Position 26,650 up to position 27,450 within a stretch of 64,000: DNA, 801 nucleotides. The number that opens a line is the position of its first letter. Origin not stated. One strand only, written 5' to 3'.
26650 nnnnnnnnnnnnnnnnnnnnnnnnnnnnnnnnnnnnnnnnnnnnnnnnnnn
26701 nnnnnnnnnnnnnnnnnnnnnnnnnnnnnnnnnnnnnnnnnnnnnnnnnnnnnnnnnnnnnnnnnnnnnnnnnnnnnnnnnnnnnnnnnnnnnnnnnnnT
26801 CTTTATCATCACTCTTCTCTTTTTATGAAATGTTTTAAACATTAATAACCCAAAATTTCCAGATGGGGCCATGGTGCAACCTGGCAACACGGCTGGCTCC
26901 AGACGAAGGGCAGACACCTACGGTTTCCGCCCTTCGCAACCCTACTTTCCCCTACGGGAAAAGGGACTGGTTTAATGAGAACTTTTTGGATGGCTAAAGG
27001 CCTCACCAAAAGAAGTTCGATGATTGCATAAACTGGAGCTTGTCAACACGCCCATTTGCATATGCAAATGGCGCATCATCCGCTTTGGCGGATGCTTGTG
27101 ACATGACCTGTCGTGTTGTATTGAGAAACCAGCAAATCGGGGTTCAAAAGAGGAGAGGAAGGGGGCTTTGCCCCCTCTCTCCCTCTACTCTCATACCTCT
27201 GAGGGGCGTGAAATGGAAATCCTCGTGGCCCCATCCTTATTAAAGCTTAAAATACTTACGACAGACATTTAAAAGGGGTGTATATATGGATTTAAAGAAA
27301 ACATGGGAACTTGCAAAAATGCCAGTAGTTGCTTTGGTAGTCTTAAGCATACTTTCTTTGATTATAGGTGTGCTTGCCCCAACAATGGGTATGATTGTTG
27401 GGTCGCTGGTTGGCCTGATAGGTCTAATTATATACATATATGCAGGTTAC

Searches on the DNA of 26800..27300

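Call 64: search_rna_families(source=window, start=26800, end=27300, threshold=evalue, max_evalue=10, show_alignments=3)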
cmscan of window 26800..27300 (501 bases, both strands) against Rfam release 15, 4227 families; matches with E-value up to 10: 24.
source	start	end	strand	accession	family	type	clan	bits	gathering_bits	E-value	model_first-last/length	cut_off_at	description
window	27146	27190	+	RF04279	mir-H20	Gene; miRNA;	CL00141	22.9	99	0.073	1-82/82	no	mir-H20 microRNA precursor family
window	27148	27185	-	RF03778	mir-483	Gene; miRNA;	-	22.1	60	0.12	1-75/75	no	mir-483 microRNA precursor family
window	27145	27194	-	RF04279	mir-H20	Gene; miRNA;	CL00141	21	99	0.21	1-82/82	no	mir-H20 microRNA precursor family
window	27149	27189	+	RF04226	mir-9186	Gene; miRNA;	-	19.7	73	0.35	1-80/80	no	mir-9186 microRNA precursor family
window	27138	27197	-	RF01918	mir-1249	Gene; miRNA;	-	18.3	83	0.4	1-75/75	no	mir-1249 microRNA precursor family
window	27146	27219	-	RF00107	FinP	Gene;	CL00016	18.3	45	0.53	1-76/76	no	FinP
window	27147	27246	-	RF02029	sraA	Gene; sRNA;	-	18.1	56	3.6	1-95/95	no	sraA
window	27141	27197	+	RF03261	mir-1759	Gene; miRNA;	-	17.5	58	1.7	1-75/75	no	mir-1759 microRNA precursor family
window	27148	27186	+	RF00802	mir-207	Gene; miRNA;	-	16.8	88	2.4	1-78/78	no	mir-207 microRNA precursor family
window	27148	27186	-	RF03493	mir-1281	Gene; miRNA;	-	16.6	70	5.6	1-54/54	no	mir-1281 microRNA precursor family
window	27141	27197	-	RF03261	mir-1759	Gene; miRNA;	-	16.5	58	3.2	1-75/75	no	mir-1759 microRNA precursor family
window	27152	27182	-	RF02794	Pab19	Gene; snRNA; snoRNA; HACA-box;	-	15.8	55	6.1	49-80/102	no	Pab19 RNA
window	27145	27187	-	RF00772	mir-328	Gene; miRNA;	-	15.8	70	7.1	1-75/75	no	mir-328 microRNA precursor family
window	27141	27197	-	RF03946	mir-3132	Gene; miRNA;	-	15.7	84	8.2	1-75/75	no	mir-3132 microRNA precursor family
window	27145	27192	-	RF03417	mir-343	Gene; miRNA;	-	15.4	70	2.2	1-70/70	no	mir-343 microRNA precursor family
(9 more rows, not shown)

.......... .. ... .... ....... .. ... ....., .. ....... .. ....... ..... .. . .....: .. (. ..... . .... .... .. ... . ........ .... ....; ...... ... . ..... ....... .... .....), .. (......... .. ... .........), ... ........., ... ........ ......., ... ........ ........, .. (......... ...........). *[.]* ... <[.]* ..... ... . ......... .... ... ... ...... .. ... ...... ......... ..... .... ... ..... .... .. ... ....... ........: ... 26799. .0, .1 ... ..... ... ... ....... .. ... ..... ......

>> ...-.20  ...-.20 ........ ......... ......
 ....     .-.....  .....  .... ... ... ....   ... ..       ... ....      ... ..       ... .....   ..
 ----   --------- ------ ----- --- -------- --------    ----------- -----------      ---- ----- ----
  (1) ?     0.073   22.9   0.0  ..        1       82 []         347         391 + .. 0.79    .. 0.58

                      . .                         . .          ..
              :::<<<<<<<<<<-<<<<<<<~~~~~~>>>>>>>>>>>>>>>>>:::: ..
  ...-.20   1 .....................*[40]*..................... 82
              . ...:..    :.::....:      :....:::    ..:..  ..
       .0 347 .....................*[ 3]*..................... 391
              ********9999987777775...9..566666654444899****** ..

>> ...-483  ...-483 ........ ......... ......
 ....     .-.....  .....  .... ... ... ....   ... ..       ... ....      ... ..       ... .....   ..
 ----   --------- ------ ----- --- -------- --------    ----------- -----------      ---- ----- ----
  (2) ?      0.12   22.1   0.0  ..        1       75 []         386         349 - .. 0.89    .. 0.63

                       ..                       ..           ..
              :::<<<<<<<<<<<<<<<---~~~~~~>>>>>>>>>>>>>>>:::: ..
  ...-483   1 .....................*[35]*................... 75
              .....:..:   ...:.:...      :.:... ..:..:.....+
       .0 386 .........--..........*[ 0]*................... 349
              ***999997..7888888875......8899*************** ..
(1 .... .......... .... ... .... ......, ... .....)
